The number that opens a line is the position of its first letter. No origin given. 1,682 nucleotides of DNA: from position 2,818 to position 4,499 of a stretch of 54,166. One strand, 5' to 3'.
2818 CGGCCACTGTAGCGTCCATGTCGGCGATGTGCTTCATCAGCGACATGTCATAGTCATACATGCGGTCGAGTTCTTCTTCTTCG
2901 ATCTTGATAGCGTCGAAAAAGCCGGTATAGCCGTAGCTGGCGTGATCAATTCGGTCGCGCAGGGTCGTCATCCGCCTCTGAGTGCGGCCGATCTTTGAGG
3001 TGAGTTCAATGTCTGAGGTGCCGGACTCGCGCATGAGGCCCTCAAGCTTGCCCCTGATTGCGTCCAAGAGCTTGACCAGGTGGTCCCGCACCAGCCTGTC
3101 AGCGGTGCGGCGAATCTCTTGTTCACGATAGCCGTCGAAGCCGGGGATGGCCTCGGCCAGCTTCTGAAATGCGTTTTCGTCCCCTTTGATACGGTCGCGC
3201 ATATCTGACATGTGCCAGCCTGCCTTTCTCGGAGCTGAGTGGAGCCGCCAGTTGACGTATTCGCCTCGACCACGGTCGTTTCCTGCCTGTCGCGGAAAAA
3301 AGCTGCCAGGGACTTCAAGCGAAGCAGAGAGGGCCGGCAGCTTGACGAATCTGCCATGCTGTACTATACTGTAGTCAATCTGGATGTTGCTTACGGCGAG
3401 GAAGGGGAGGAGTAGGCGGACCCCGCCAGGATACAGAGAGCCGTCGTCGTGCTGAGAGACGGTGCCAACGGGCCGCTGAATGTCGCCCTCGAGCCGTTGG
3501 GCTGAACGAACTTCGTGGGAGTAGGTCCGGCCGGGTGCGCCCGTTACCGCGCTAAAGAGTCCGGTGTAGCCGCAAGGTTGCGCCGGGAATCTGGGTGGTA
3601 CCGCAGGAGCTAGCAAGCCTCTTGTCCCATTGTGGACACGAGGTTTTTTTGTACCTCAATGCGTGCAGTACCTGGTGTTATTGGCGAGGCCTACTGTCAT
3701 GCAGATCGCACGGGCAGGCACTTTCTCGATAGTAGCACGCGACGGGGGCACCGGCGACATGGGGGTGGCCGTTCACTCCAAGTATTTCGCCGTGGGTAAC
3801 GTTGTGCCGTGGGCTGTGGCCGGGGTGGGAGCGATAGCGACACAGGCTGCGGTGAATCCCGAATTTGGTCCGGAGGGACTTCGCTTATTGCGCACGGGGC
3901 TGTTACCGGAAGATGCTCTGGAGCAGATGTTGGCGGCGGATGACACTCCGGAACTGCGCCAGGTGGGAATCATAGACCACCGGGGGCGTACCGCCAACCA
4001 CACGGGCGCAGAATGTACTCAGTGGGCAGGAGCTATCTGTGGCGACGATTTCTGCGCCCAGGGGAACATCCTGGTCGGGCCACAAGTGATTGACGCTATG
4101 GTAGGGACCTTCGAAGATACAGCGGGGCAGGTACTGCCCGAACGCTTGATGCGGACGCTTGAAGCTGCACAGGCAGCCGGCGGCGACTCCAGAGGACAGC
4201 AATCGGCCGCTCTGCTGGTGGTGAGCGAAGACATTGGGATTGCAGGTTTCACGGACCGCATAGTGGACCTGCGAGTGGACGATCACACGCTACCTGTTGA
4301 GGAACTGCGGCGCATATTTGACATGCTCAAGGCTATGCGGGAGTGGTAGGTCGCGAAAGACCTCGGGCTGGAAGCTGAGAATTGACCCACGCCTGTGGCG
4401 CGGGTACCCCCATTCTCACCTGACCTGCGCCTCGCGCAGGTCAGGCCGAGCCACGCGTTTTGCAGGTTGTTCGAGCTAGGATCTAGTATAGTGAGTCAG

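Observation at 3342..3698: T-box riboswitch with its own promoter in front of a DUF1028-ilvD-ilvBN-ilvC cluster; specifier probably GUC (Val)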

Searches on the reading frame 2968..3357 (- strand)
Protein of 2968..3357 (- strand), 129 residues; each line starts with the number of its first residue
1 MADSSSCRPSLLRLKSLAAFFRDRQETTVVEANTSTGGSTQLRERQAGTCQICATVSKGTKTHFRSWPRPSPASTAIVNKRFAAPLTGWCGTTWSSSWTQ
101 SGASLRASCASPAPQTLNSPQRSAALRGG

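Call 75: search_protein_families(library=pfam, proteins=[window:2968-3357:-], max_evalue=0.01)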
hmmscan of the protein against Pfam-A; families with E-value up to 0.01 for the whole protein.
window:2968-3357:- (129 aa): 0 families

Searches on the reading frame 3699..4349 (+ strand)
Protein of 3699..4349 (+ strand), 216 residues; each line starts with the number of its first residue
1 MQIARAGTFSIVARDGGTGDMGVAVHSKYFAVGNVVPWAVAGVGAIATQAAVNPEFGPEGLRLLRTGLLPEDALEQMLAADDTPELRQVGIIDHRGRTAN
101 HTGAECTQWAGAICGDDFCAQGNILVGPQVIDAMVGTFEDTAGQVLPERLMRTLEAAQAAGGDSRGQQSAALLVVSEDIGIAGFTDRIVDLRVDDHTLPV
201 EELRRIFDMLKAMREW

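Call 7: search_protein_families(library=pfam, proteins=[window:3699-4349:+])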
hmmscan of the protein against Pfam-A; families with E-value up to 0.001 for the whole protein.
window:3699-4349:+ (216 aa): 1 family
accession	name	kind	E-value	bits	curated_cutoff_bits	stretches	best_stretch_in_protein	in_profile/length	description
PF06267.17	DUF1028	-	1.2e-75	254.1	26.2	1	8-203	1-193/193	Family of unknown function (DUF1028)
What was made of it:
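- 3699..4349 (+): DUF1028 (Ntn-hydrolase superfamily) gene, the first ORF after the leader. Its N-terminus is MQIARAG-TFSIVA. Pfam PF06267, E = 1e-75 (call 7).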

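Call 9: find_encoding_contigs(protein=window:3699-4349:+, flank=3000, max_places=6)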
Protein window:3699-4349:+ (216 aa): no gene with exactly this product is on record in the collection.
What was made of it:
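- Tried and rejected: Exact-protein look-up of the window's DUF1028 (call 9).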

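Call 50: find_homologous_proteins(query=window:3699-4349:+, max_evalue=1e-20)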
Query window:3699-4349:+ (216 aa): 7987 proteins with E <= 1e-20 among 8000 candidates; the best 120 are listed.
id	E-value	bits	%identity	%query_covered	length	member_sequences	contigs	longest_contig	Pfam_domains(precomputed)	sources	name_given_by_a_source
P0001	1.4e-137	474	100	100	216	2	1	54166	PF06267.18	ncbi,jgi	-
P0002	1.2e-119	416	87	100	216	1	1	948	PF06267.18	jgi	-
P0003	5.5e-100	352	75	100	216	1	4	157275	PF06267.18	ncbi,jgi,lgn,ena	-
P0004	5.1e-92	325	71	100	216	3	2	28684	PF06267.18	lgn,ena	-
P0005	1.8e-88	314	69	100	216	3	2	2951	PF06267.18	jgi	jgi:uncharacterized Ntn-hydrolase superfamily protein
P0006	2.2e-82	294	67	97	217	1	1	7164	PF06267.18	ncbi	-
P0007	1.4e-72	262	63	97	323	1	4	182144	PF06267.18,PF07719.24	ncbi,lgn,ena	-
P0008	3.3e-71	257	62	97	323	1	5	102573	PF06267.18,PF07719.24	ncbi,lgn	-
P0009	2.7e-70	255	62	94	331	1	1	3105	PF06267.18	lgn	-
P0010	1.2e-69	252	59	96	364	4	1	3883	PF08823.17,PF06267.18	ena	-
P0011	1.3e-69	252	59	96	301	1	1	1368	PF08823.17,PF06267.18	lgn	-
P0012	3.7e-69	251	58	97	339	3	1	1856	PF06267.18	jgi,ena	-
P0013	5.0e-69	250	61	94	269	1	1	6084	PF08823.17,PF06267.18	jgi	jgi:uncharacterized Ntn-hydrolase superfamily protein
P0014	5.8e-69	250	60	94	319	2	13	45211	PF06267.18,PF07719.24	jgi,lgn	-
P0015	6.5e-69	250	59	95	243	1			PF06267.18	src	-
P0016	1.2e-68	249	58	96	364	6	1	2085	PF08823.17,PF06267.18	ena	-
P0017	1.7e-68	249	62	94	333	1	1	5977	PF06267.18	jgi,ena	-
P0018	1.7e-68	249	58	95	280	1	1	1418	PF08823.17,PF06267.18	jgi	jgi:uncharacterized Ntn-hydrolase superfamily protein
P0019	1.9e-68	248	58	97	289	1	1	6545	PF06267.18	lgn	-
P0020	2.1e-68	248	62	94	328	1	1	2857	PF06267.18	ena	-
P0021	2.4e-68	248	59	95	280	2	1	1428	PF08823.17,PF06267.18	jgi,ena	-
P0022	2.7e-68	248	58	95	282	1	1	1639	PF08823.17,PF06267.18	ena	-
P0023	3.5e-68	248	57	96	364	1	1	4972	PF08823.17,PF06267.18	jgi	jgi:uncharacterized Ntn-hydrolase superfamily protein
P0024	4.0e-68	247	59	94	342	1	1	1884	PF13424.13,PF06267.18,PF13181.13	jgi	-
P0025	4.6e-68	247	58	96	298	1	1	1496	PF06267.18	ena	-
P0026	4.6e-68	247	60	94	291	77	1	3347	PF08823.17,PF06267.18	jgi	jgi:uncharacterized Ntn-hydrolase superfamily protein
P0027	5.1e-68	247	58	95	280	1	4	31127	PF08823.17,PF06267.18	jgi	jgi:uncharacterized Ntn-hydrolase superfamily protein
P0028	5.1e-68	247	58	95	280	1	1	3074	PF08823.17,PF06267.18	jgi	jgi:uncharacterized Ntn-hydrolase superfamily protein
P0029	5.3e-68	247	59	94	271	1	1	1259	PF08823.17,PF06267.18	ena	-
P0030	5.3e-68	247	57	95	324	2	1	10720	PF06267.18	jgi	-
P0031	8.4e-68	246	59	95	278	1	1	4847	PF08823.17,PF06267.18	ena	-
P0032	8.8e-68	246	59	94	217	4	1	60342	PF06267.18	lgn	-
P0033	8.8e-68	246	57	95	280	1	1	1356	PF08823.17,PF06267.18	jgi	-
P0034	9.1e-68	246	60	95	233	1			PF06267.18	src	-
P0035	1.0e-67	246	58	96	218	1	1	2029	PF06267.18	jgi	jgi:uncharacterized Ntn-hydrolase superfamily protein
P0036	1.2e-67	246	57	96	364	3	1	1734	PF08823.17,PF06267.18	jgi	jgi:uncharacterized Ntn-hydrolase superfamily protein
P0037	1.2e-67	246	59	95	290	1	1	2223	PF08823.17,PF06267.18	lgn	-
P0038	1.3e-67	246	58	95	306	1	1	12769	PF08823.17,PF06267.18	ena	-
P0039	1.4e-67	246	57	95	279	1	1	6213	PF08823.17,PF06267.18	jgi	jgi:uncharacterized Ntn-hydrolase superfamily protein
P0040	1.5e-67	246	57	96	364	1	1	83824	PF08823.17,PF06267.18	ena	-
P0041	1.7e-67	245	59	94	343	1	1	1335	PF06267.18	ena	-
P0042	1.7e-67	245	57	95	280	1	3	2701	PF08823.17,PF06267.18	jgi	jgi:uncharacterized Ntn-hydrolase superfamily protein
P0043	1.8e-67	245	57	99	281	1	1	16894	PF08823.17,PF06267.18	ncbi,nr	ncbi:MAG TPA: DUF1028 domain-containing protein [Gaiellaceae bacterium]|nr:DUF1028 domain-containing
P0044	2.3e-67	245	58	94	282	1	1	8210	PF08823.17,PF06267.18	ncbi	-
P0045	2.8e-67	245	59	96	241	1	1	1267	PF06267.18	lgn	-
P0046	3.0e-67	245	58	94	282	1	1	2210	PF08823.17,PF06267.18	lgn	-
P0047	3.0e-67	245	58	94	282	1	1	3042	PF08823.17,PF06267.18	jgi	jgi:uncharacterized Ntn-hydrolase superfamily protein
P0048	3.2e-67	244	57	94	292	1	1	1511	PF08823.17,PF06267.18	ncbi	-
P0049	3.2e-67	244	58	94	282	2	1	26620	PF08823.17,PF06267.18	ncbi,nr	ncbi:MAG TPA: DUF1028 domain-containing protein [Gaiellaceae bacterium]|nr:DUF1028 domain-containing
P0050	3.3e-67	244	59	96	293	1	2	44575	PF08823.17,PF06267.18,PF01471.24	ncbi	-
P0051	3.4e-67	244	58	94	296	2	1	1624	PF08823.17,PF06267.18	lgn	-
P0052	3.9e-67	244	59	95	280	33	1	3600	PF08823.17,PF06267.18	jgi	jgi:uncharacterized Ntn-hydrolase superfamily protein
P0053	4.1e-67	244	57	95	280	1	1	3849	PF08823.17,PF06267.18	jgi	jgi:uncharacterized Ntn-hydrolase superfamily protein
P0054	4.1e-67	244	59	94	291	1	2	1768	PF08823.17,PF06267.18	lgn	-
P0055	4.2e-67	244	57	96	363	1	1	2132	PF08823.17,PF06267.18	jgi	jgi:uncharacterized Ntn-hydrolase superfamily protein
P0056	4.4e-67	244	58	95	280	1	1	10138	PF06267.18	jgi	jgi:uncharacterized Ntn-hydrolase superfamily protein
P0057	4.4e-67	244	57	96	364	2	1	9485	PF08823.17,PF06267.18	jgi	jgi:uncharacterized Ntn-hydrolase superfamily protein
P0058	4.5e-67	244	58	95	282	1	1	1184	PF08823.17,PF06267.18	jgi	-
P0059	4.6e-67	244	57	96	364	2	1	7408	PF08823.17,PF06267.18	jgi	jgi:uncharacterized Ntn-hydrolase superfamily protein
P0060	5.0e-67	244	58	94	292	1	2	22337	PF08823.17,PF06267.18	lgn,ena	-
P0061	5.0e-67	244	59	95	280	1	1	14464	PF08823.17,PF06267.18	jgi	jgi:uncharacterized Ntn-hydrolase superfamily protein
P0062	5.1e-67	244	57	96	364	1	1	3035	PF08823.17,PF06267.18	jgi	jgi:uncharacterized Ntn-hydrolase superfamily protein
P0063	5.1e-67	244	58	95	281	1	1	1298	PF08823.17,PF06267.18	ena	-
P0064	5.2e-67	244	57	97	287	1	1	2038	PF08823.17,PF06267.18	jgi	jgi:uncharacterized Ntn-hydrolase superfamily protein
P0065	5.4e-67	244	57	96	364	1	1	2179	PF08823.17,PF06267.18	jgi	jgi:uncharacterized Ntn-hydrolase superfamily protein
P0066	5.4e-67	244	57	96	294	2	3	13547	PF08823.17,PF06267.18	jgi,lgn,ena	-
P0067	5.5e-67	244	58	95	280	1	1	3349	PF08823.17,PF06267.18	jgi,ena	-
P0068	5.9e-67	244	58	95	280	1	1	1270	PF08823.17,PF06267.18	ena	-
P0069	5.9e-67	244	59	94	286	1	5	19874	PF08823.17,PF06267.18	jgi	jgi:uncharacterized Ntn-hydrolase superfamily protein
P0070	6.0e-67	244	58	96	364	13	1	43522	PF08823.17,PF06267.18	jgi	jgi:uncharacterized Ntn-hydrolase superfamily protein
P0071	6.0e-67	244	59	94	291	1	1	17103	PF08823.17,PF06267.18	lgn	-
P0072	6.1e-67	244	58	95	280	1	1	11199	PF08823.17,PF06267.18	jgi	jgi:uncharacterized Ntn-hydrolase superfamily protein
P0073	6.1e-67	244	58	94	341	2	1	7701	PF06267.18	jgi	jgi:uncharacterized Ntn-hydrolase superfamily protein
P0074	6.4e-67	243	58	94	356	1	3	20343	PF06267.18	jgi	jgi:uncharacterized Ntn-hydrolase superfamily protein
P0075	7.0e-67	243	58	95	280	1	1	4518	PF08823.17,PF06267.18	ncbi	-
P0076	7.0e-67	243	57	96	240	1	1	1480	PF06267.18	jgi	-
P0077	7.6e-67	243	60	94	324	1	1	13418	PF06267.18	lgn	-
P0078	8.2e-67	243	57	95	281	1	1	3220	PF08823.17,PF06267.18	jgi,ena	-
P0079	8.2e-67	243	58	95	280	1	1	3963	PF06267.18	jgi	jgi:uncharacterized Ntn-hydrolase superfamily protein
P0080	8.7e-67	243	57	95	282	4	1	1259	PF08823.17,PF06267.18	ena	-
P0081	8.9e-67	243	58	94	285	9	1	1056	PF08823.17,PF06267.18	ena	-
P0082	9.0e-67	243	59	95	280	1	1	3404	PF08823.17,PF06267.18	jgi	jgi:uncharacterized Ntn-hydrolase superfamily protein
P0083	9.1e-67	243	58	93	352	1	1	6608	PF08823.17,PF06267.18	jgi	-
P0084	9.3e-67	243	57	95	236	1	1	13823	PF06267.18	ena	-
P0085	9.4e-67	243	59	92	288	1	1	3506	PF08823.17,PF06267.18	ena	-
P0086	9.5e-67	243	58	93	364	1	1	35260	PF08823.17,PF06267.18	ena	-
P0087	9.7e-67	243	58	95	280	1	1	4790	PF08823.17,PF06267.18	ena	-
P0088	9.7e-67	243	58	93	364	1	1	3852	PF08823.17,PF06267.18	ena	-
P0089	1.0e-66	243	59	95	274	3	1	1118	PF08823.17,PF06267.18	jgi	-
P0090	1.1e-66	243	58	95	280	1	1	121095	PF08823.17,PF06267.18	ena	-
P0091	1.1e-66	243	57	95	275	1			PF08823.17,PF06267.18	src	-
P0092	1.1e-66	243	59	92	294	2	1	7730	PF08823.17,PF06267.18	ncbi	-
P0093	1.1e-66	243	56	95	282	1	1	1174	PF06267.18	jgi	jgi:uncharacterized Ntn-hydrolase superfamily protein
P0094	1.1e-66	243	58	94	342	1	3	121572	PF06267.18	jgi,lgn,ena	-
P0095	1.2e-66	243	57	95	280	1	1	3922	PF08823.17,PF06267.18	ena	-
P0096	1.2e-66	243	57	95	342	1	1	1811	PF06267.18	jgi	jgi:uncharacterized Ntn-hydrolase superfamily protein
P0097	1.2e-66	243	58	95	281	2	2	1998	PF08823.17,PF06267.18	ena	-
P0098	1.2e-66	243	58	94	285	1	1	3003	PF08823.17,PF06267.18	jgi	-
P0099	1.3e-66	242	58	96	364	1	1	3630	PF08823.17,PF06267.18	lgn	-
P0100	1.3e-66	242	57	95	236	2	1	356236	PF06267.18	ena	-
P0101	1.3e-66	242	57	95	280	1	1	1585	PF08823.17,PF06267.18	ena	-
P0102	1.4e-66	242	59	95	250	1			PF06267.18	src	-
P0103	1.4e-66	242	57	96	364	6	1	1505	PF08823.17,PF06267.18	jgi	jgi:uncharacterized Ntn-hydrolase superfamily protein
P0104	1.4e-66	242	56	97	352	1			PF08823.17,PF06267.18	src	-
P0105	1.5e-66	242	58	96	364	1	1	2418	PF08823.17,PF06267.18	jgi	jgi:uncharacterized Ntn-hydrolase superfamily protein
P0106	1.5e-66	242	58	95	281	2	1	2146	PF08823.17,PF06267.18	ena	-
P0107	1.5e-66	242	59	94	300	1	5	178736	PF08823.17,PF06267.18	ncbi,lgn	ncbi:MAG TPA: DUF1028 domain-containing protein [Ktedonobacterales bacterium]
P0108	1.6e-66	242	58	94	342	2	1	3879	PF06267.18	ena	-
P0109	1.6e-66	242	56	97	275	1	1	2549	PF08823.17,PF06267.18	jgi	jgi:uncharacterized Ntn-hydrolase superfamily protein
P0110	1.6e-66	242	56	97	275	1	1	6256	PF08823.17,PF06267.18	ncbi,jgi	-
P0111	1.6e-66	242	59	94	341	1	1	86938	PF06267.18,PF13181.13,PF07719.24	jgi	-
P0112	1.7e-66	242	58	94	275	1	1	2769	PF08823.17,PF06267.18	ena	-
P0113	1.7e-66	242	59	94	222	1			PF06267.18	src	-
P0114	1.7e-66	242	57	95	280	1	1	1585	PF08823.17,PF06267.18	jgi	-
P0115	1.7e-66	242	-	-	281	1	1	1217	PF08823.17,PF06267.18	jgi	jgi:uncharacterized Ntn-hydrolase superfamily protein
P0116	1.7e-66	242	57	96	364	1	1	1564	PF08823.17,PF06267.18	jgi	jgi:uncharacterized Ntn-hydrolase superfamily protein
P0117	1.7e-66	242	58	94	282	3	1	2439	PF08823.17,PF06267.18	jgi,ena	jgi:uncharacterized Ntn-hydrolase superfamily protein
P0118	1.8e-66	242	57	95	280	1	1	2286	PF08823.17,PF06267.18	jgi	jgi:uncharacterized Ntn-hydrolase superfamily protein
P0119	1.8e-66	242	59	93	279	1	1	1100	PF08823.17,PF06267.18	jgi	jgi:uncharacterized Ntn-hydrolase superfamily protein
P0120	1.9e-66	242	59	93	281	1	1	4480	PF08823.17,PF06267.18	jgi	jgi:uncharacterized Ntn-hydrolase superfamily protein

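Call 52: find_encoding_contigs(protein=P0003, flank=5000, max_places=3)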
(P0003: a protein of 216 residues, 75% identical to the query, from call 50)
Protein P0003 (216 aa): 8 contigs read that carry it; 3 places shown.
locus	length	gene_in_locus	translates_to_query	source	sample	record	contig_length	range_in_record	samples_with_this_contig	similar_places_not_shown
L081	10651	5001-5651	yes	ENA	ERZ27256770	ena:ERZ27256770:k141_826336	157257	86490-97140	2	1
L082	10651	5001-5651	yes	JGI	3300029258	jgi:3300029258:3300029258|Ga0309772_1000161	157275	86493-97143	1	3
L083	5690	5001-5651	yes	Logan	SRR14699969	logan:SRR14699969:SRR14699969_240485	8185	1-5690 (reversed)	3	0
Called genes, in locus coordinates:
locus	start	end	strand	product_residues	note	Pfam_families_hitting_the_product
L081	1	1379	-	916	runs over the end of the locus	PF07940:Hepar_II_III_C (weak)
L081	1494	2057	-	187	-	PF02525:Flavodoxin_2, PF03358:FMN_red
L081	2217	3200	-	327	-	PF13421:Band_7_1, PF01145:Band_7, PF09851:SHOCT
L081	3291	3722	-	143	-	PF13785:DUF4178 (weak)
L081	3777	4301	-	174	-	-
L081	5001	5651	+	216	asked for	PF06267:DUF1028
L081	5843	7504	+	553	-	PF00920:ILVD_EDD_N, PF24877:ILV_EDD_C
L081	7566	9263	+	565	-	PF02776:TPP_enzyme_N, PF00205:TPP_enzyme_M, PF02775:TPP_enzyme_C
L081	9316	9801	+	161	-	PF01842:ACT, PF13291:ACT_4 (weak), PF22629:ACT_AHAS_ss, PF13710:ACT_5, PF10369:ALS_ss_C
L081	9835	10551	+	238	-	-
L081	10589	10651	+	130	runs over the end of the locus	-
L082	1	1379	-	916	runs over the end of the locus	PF07940:Hepar_II_III_C (weak)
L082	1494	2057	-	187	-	PF02525:Flavodoxin_2, PF03358:FMN_red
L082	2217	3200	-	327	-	PF13421:Band_7_1, PF01145:Band_7, PF09851:SHOCT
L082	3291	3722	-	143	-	PF13785:DUF4178 (weak)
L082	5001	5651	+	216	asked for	PF06267:DUF1028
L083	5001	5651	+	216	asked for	PF06267:DUF1028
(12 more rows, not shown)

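Call 53: find_encoding_contigs(protein=P0004, flank=5000, max_places=3)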
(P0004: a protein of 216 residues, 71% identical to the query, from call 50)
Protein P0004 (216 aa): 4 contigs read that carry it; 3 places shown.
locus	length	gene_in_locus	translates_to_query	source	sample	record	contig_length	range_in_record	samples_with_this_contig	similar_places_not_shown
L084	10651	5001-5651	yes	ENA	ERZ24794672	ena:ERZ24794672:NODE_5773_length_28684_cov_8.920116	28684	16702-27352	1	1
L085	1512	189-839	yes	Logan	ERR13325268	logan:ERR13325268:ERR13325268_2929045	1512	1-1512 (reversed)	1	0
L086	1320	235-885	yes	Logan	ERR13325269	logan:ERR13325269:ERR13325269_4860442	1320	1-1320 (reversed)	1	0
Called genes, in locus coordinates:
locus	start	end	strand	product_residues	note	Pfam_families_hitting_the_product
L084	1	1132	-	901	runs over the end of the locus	PF07940:Hepar_II_III_C (faint)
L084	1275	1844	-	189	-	PF02525:Flavodoxin_2, PF03358:FMN_red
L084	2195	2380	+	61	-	-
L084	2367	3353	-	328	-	PF13421:Band_7_1, PF01145:Band_7, PF09851:SHOCT (weak)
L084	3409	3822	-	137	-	PF13785:DUF4178 (faint)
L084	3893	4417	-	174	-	-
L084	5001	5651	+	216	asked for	PF06267:DUF1028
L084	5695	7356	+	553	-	PF00920:ILVD_EDD_N, PF24877:ILV_EDD_C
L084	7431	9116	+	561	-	PF02776:TPP_enzyme_N, PF00205:TPP_enzyme_M, PF02775:TPP_enzyme_C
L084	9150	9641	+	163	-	PF01842:ACT, PF13291:ACT_4 (weak), PF22629:ACT_AHAS_ss, PF13710:ACT_5, PF10369:ALS_ss_C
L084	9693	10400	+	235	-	-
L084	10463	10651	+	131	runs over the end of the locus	-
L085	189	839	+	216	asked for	PF06267:DUF1028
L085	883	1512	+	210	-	?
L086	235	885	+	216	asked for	PF06267:DUF1028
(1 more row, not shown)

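Call 63: find_encoding_contigs(protein=P0006, flank=4000, max_places=2)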
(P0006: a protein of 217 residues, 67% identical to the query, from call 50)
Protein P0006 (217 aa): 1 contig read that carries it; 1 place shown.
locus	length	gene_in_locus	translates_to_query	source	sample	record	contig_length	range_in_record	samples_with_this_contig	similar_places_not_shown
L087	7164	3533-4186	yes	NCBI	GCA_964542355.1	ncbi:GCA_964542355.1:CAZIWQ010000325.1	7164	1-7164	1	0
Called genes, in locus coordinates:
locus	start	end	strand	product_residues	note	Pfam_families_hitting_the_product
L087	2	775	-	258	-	?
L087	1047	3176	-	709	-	PF14885:GHL15 (weak)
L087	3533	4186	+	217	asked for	PF06267:DUF1028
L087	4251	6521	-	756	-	PF12708:Pect-lyase_RHGA_epim (faint)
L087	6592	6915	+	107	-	-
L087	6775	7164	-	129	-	?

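Call 64: find_encoding_contigs(protein=P0032, flank=4000, max_places=2)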
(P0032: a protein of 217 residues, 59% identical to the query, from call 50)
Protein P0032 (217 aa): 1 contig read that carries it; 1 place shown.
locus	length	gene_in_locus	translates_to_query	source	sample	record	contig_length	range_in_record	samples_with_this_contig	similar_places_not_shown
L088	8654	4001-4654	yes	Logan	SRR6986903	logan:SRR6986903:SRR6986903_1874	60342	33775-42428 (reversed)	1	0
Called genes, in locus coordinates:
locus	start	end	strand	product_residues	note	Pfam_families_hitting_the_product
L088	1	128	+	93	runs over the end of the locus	PF17806:SO_alpha_A3, PF04324:Fer2_BFD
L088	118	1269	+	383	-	PF00070:Pyr_redox (faint), PF01266:DAO, PF07992:Pyr_redox_2 (faint), PF13738:Pyr_redox_3 (faint)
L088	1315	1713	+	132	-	PF13237:Fer4_10, PF12838:Fer4_7, PF13187:Fer4_9, PF00037:Fer4, PF13237:Fer4_10, PF12838:Fer4_7, PF13187:Fer4_9, PF00037:Fer4, +11 more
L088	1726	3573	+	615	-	PF02730:AFOR_N, PF01314:AFOR_C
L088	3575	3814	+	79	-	-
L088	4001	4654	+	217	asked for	PF06267:DUF1028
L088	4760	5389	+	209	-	PF00160:Pro_isomerase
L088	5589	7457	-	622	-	PF07719:TPR_2 (faint), PF09613:HrpB1_HrpK (faint), PF13428:TPR_14 (faint), PF13432:TPR_16 (faint), PF24575:TPR_Slam (faint), PF14559:TPR_19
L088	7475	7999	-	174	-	PF13419:HAD_2, PF00702:Hydrolase, PF13242:Hydrolase_like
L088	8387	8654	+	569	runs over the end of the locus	PF00082:Peptidase_S8, PF04151:PPC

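Call 65: find_encoding_contigs(protein=P0005, flank=4000, max_places=2)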
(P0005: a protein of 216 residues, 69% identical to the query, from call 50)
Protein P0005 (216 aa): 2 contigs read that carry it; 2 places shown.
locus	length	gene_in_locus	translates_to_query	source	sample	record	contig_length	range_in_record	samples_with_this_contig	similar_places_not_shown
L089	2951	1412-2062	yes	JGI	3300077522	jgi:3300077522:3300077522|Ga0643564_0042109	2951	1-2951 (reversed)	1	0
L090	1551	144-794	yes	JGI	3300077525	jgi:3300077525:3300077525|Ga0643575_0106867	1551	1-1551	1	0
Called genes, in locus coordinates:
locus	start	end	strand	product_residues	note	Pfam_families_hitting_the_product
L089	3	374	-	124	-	?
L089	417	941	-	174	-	-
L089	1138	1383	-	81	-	-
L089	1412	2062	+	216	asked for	PF06267:DUF1028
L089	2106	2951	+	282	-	?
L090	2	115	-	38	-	?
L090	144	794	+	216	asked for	PF06267:DUF1028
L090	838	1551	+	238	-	?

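Call 67: search_solved_structures(query=window:3699-4349:+, max_evalue=0.001)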
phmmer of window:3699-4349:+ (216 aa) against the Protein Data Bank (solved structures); distinct sequences matched with E-value up to 0.001: 1.
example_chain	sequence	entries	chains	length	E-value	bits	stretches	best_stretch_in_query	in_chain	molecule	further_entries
2imh_A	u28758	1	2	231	9.2e-18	68.1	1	8-179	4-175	Hypothetical protein UNP Q5LQD5_SILPO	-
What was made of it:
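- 3699..4349 (+): PDB 2imh is the only solved relative (call 67).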
